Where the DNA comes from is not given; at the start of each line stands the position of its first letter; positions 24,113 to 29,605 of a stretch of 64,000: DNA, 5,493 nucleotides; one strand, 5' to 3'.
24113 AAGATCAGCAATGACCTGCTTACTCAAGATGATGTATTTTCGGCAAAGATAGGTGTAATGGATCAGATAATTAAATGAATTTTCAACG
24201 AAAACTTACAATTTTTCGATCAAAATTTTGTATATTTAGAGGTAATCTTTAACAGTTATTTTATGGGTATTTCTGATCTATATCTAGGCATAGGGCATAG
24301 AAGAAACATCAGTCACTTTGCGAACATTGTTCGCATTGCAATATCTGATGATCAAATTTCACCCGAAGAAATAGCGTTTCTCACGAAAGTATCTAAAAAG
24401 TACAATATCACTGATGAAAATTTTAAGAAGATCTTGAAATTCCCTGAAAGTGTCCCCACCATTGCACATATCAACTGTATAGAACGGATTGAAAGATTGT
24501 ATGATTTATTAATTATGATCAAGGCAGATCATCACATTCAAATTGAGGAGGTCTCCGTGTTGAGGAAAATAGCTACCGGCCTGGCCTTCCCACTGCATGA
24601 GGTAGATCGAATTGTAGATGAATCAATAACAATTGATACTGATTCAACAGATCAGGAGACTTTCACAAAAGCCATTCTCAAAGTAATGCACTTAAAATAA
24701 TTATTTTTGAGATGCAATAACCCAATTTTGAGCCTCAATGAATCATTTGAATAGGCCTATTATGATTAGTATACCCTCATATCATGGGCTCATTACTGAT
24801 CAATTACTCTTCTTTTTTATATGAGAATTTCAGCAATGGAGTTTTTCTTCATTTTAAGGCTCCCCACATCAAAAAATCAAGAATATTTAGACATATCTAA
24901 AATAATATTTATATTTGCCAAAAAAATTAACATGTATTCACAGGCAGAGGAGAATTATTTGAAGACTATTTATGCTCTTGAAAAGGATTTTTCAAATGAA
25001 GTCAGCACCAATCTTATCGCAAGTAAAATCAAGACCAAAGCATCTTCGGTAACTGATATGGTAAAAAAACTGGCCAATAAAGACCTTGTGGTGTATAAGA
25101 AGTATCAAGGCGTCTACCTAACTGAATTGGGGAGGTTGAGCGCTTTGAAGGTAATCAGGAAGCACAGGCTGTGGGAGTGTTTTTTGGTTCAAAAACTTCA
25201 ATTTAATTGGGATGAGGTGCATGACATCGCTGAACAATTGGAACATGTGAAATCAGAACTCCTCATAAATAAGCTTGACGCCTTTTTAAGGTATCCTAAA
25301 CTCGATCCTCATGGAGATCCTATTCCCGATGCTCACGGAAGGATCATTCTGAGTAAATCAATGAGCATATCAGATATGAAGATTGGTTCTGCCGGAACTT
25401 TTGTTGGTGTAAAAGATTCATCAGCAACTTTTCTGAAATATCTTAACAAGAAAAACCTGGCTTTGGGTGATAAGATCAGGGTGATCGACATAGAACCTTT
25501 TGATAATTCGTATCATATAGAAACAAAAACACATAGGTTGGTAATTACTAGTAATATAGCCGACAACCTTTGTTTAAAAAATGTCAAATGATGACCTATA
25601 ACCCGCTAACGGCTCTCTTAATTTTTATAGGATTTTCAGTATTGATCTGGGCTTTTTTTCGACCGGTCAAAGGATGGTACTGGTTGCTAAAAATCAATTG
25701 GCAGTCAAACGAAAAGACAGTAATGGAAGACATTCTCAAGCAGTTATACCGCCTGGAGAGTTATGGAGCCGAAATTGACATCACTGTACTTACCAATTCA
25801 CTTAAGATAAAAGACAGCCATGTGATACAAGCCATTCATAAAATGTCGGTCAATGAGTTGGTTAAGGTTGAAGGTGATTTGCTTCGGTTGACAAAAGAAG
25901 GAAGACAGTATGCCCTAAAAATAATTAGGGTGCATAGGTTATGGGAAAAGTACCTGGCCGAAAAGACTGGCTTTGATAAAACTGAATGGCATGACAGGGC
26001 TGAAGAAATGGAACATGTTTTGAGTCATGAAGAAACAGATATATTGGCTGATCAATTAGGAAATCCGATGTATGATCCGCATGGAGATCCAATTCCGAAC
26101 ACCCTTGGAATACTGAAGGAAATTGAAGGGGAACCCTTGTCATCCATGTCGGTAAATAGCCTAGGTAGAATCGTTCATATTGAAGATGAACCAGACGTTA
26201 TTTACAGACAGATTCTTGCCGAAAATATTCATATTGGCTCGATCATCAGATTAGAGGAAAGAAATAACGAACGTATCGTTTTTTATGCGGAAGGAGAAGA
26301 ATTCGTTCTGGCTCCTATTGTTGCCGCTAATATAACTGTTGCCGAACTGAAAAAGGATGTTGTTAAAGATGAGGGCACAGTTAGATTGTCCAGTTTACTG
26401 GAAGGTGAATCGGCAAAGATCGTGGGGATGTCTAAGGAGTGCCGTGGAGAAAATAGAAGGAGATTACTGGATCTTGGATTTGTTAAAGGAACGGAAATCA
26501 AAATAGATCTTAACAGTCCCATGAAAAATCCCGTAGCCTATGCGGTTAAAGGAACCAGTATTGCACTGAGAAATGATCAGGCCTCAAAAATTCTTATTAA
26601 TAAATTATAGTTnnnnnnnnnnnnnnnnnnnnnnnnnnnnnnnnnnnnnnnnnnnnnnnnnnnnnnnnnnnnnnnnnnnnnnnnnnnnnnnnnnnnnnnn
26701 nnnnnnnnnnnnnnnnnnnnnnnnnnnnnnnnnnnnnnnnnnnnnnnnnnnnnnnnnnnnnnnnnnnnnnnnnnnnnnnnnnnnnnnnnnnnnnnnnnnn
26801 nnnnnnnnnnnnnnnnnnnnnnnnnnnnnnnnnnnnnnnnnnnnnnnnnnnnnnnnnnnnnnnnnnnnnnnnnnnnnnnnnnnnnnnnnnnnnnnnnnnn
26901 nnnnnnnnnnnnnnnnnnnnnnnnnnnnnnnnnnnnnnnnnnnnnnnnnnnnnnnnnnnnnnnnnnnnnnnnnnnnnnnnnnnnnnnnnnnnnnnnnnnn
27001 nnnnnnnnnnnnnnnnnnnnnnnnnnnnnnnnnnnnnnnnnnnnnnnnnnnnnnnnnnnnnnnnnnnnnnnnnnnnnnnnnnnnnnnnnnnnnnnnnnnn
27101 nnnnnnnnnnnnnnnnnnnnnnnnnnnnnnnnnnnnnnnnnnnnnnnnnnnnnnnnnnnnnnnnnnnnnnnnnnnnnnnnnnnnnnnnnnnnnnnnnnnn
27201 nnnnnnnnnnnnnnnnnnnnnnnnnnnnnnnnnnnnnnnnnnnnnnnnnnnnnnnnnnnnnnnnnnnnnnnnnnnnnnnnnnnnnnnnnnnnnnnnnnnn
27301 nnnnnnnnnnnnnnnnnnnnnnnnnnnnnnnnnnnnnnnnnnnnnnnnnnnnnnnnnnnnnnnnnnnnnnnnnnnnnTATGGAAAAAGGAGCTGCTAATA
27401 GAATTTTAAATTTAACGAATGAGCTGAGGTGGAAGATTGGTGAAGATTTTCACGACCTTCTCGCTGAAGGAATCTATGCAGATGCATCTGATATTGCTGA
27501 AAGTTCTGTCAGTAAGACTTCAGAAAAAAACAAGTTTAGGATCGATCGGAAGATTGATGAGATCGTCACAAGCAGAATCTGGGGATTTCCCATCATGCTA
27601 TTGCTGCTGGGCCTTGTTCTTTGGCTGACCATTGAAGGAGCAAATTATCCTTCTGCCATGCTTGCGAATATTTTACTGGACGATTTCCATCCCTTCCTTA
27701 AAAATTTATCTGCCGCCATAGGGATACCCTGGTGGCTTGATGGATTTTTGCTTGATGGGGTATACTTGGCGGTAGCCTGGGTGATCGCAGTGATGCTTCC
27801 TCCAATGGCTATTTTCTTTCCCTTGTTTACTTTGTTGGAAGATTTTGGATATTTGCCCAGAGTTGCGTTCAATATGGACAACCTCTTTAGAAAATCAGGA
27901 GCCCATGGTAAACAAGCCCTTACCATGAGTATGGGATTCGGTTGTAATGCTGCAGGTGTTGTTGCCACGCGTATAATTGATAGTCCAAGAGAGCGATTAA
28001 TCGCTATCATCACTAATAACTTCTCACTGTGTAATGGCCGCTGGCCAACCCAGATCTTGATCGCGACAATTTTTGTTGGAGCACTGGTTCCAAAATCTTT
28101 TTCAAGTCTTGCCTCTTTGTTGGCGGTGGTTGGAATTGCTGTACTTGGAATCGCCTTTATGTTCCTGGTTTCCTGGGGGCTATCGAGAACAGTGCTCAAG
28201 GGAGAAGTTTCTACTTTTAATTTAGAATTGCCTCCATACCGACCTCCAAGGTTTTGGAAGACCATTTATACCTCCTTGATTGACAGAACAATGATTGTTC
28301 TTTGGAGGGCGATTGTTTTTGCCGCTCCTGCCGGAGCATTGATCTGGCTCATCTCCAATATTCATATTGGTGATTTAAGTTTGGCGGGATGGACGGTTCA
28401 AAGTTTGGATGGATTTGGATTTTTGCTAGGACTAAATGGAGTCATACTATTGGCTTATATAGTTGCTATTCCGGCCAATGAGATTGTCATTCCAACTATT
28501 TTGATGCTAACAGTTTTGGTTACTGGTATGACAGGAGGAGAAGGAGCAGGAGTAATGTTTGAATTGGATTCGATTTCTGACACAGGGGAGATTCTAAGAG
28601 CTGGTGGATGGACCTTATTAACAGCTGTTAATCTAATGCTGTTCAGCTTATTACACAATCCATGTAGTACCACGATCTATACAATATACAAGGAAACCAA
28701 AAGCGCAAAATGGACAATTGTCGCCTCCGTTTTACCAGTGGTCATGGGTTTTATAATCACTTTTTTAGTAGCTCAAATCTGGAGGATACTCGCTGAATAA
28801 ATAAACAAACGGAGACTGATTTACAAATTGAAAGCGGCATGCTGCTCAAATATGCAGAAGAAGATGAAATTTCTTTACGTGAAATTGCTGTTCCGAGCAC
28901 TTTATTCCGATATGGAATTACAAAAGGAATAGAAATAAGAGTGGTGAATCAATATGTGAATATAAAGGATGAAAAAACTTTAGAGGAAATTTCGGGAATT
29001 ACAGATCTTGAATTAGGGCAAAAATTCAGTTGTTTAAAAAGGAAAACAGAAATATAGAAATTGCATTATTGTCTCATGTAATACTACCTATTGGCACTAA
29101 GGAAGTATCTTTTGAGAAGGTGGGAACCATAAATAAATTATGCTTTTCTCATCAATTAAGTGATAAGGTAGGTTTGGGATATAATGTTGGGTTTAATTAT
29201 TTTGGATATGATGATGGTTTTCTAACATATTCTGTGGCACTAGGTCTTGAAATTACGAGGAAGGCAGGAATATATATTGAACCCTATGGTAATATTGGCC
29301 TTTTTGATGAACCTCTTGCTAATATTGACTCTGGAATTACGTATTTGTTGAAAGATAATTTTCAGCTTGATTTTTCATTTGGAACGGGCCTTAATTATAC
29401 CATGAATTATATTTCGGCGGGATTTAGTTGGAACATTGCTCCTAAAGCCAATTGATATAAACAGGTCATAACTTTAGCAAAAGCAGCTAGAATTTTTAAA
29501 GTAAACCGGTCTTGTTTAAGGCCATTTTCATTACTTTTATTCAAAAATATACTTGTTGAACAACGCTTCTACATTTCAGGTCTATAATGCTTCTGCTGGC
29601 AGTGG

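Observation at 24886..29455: Non-canonical Feo system: operator - MntR - membrane DtxR-FeoA-FeoA - split FeoB - outer-membrane barrel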

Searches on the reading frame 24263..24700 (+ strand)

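Call 4: search_protein_families(library=pfam, proteins=[window:24263-24700:+], max_evalue=0.01)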
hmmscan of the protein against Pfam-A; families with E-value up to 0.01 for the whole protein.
window:24263-24700:+ (145 aa): 1 family
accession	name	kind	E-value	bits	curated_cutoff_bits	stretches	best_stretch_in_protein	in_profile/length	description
PF05099.18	TerB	-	5.8e-07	30.2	24.4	0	23-57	82-116/118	Tellurite resistance protein TerB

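Call 9: search_protein_families(library=ncbifam, proteins=[window:24263-24700:+], max_evalue=0.001)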
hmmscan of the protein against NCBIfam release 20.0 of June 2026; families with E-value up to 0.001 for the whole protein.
window:24263-24700:+ (145 aa): 1 family
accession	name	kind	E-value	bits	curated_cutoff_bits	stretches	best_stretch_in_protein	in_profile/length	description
NF006948.0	PRK09430.1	equivalog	0.00021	21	162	0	23-62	137-176/267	co-chaperone DjlA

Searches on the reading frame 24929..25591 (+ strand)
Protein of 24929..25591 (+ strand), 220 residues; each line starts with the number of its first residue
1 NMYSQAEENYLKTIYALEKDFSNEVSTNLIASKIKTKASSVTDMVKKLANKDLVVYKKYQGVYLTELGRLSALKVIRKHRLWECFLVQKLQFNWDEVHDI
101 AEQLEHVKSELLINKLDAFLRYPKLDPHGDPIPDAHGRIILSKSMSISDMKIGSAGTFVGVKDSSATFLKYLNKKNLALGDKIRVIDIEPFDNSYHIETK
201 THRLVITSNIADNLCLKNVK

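Call 4: search_protein_families(library=pfam, proteins=[window:24929-25591:+], max_evalue=0.01)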
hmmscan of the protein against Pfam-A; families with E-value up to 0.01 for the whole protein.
window:24929-25591:+ (220 aa): 6 families
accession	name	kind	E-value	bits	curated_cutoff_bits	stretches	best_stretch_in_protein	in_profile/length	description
PF02742.21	Fe_dep_repr_C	-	9.6e-30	102.9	27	1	65-134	1-70/70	Iron dependent repressor, metal binding and dimerisation domain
PF01325.25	Fe_dep_repress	-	4.6e-15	56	26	1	4-62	3-60/60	Iron dependent repressor, N-terminal DNA binding domain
PF04023.20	FeoA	-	6e-09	36.3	23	1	145-215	1-71/74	FeoA domain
PF09202.17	Rio2_N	-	0.0024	18.6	27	1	22-68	22-70/82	Rio2, N-terminal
PF03965.22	Penicillinase_R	-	0.0048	17.7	22.6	1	4-62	2-59/115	Penicillinase repressor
PF01047.28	MarR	-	0.0069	16.7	24.6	0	30-54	23-47/59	MarR family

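Call 9: search_protein_families(library=ncbifam, proteins=[window:24932-25591:+], max_evalue=0.001)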
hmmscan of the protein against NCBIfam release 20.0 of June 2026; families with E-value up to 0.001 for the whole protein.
window:24932-25591:+ (219 aa): 4 families
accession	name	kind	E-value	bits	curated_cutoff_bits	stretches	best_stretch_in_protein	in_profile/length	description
NF047407.1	TransRegMntRTherm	equivalog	2e-44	151.9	350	1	3-214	7-222/227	manganese-dependent transcriptional regulator MntR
NF053665.1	TransRegDtxRActin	equivalog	4.7e-22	78.6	290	1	6-134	8-135/233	iron-dependent transcriptional repressor DtxR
NF003025.0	PRK03902.1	equivalog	3.4e-15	56.3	138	1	2-123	2-121/142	transcriptional regulator MntR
NF008273.0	PRK11050.1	equivalog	7.2e-11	42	153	1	8-120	40-150/156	manganese-binding transcriptional regulator MntR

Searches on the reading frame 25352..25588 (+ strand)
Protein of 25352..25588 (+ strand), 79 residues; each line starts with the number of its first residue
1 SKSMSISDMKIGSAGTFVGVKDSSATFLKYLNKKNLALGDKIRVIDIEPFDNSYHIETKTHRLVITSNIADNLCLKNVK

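Call 60: search_protein_families(library=pfam, proteins=[window:25352-25588:+], max_evalue=1)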
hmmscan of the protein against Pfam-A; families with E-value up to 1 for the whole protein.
seq(79 aa): 1 family
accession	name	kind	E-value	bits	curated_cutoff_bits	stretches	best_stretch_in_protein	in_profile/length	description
PF04023.20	FeoA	-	5.5e-10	39.6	23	1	4-74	1-71/74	FeoA domain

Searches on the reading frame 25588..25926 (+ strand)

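Call 60: search_protein_families(library=pfam, proteins=[window:25588-25926:+], max_evalue=1)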
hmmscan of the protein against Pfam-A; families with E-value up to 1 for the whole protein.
seq(113 aa): 2 families
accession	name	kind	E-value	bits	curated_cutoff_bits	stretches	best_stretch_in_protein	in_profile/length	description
PF01325.25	Fe_dep_repress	-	5.8e-06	26.9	26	1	44-97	4-57/60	Iron dependent repressor, N-terminal DNA binding domain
PF02666.20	PS_Dcarbxylase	-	0.076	13.1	22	1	64-105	67-108/198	Phosphatidylserine decarboxylase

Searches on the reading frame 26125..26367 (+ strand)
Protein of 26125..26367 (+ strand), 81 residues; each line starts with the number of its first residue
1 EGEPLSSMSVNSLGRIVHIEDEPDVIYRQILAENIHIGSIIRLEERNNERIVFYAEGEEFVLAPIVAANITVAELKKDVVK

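Call 60: search_protein_families(library=pfam, proteins=[window:26125-26367:+], max_evalue=1)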
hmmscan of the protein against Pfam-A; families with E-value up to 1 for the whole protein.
seq(81 aa): 1 family
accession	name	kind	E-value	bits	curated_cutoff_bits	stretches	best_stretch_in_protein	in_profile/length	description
PF04023.20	FeoA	-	7.9e-05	23.1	23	1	4-73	2-73/74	FeoA domain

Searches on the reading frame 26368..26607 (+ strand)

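Call 60: search_protein_families(library=pfam, proteins=[window:26368-26607:+], max_evalue=1)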
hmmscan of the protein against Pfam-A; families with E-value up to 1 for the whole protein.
seq(80 aa): 1 family
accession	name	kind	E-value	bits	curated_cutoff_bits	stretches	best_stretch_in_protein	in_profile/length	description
PF04023.20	FeoA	-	2.9e-19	69.3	23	1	5-78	1-73/74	FeoA domain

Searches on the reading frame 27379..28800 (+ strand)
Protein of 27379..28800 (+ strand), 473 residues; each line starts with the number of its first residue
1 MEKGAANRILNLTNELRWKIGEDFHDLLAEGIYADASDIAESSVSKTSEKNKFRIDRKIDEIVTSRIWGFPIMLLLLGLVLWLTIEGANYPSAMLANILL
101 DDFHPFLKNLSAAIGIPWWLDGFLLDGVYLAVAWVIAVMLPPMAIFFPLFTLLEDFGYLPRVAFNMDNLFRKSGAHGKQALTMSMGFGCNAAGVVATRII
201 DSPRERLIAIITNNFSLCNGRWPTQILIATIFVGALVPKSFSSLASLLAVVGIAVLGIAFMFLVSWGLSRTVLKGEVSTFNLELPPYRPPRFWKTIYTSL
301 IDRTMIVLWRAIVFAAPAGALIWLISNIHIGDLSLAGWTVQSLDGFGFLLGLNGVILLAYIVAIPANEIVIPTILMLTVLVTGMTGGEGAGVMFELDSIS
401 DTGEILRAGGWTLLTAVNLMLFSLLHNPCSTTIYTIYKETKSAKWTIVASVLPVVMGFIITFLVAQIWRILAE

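Call 4: search_protein_families(library=pfam, proteins=[window:27379-28800:+], max_evalue=0.01)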
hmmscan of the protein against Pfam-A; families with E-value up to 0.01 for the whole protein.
window:27379-28800:+ (473 aa): 2 families
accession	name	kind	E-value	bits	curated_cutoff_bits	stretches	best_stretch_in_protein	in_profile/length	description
PF07670.19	Gate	-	1.2e-24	87.1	29.6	2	138-228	3-100/104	Nucleoside recognition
PF07664.17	FeoB_C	-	1.3e-13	50.8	26.6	1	250-299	1-51/54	Ferrous iron transport protein B C terminus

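Call 9: search_protein_families(library=ncbifam, proteins=[window:27379-28800:+], max_evalue=0.001)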
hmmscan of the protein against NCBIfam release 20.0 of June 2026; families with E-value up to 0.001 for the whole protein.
window:27379-28800:+ (473 aa): 2 families
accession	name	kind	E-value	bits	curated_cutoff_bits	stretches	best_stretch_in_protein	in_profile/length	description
TIGR00437.1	feoB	equivalog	4.8e-50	170.9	315.65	1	40-439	224-594/594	ferrous iron transport protein B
NF007105.0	PRK09554.1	equivalog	3.9e-35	121.2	683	1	10-342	227-541/772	Fe(2+) transporter permease subunit FeoB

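Call 63: search_solved_structures(query=window:27379-28800:+, max_evalue=0.001, show_alignments=2)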
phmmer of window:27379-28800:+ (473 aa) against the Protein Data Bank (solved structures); distinct sequences matched with E-value up to 0.001: 0.

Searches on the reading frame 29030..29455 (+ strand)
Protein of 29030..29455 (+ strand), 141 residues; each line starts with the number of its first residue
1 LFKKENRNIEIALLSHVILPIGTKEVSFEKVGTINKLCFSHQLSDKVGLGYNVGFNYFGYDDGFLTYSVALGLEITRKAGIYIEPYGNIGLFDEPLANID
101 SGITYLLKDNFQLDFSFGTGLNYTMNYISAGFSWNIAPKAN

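Call 4: search_protein_families(library=pfam, proteins=[window:29030-29455:+], max_evalue=0.01)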
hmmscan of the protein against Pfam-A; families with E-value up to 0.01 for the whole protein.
window:29030-29455:+ (141 aa): 1 family
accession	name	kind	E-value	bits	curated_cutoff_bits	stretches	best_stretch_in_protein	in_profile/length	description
PF13557.12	Phenol_MetA_deg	-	2.7e-09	37.9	22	1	6-127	86-231/242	Putative MetA-pathway of phenol degradation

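Call 9: search_protein_families(library=ncbifam, proteins=[window:29030-29455:+], max_evalue=0.001)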
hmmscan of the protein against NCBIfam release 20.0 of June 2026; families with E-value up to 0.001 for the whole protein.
window:29030-29455:+ (141 aa): 0 families
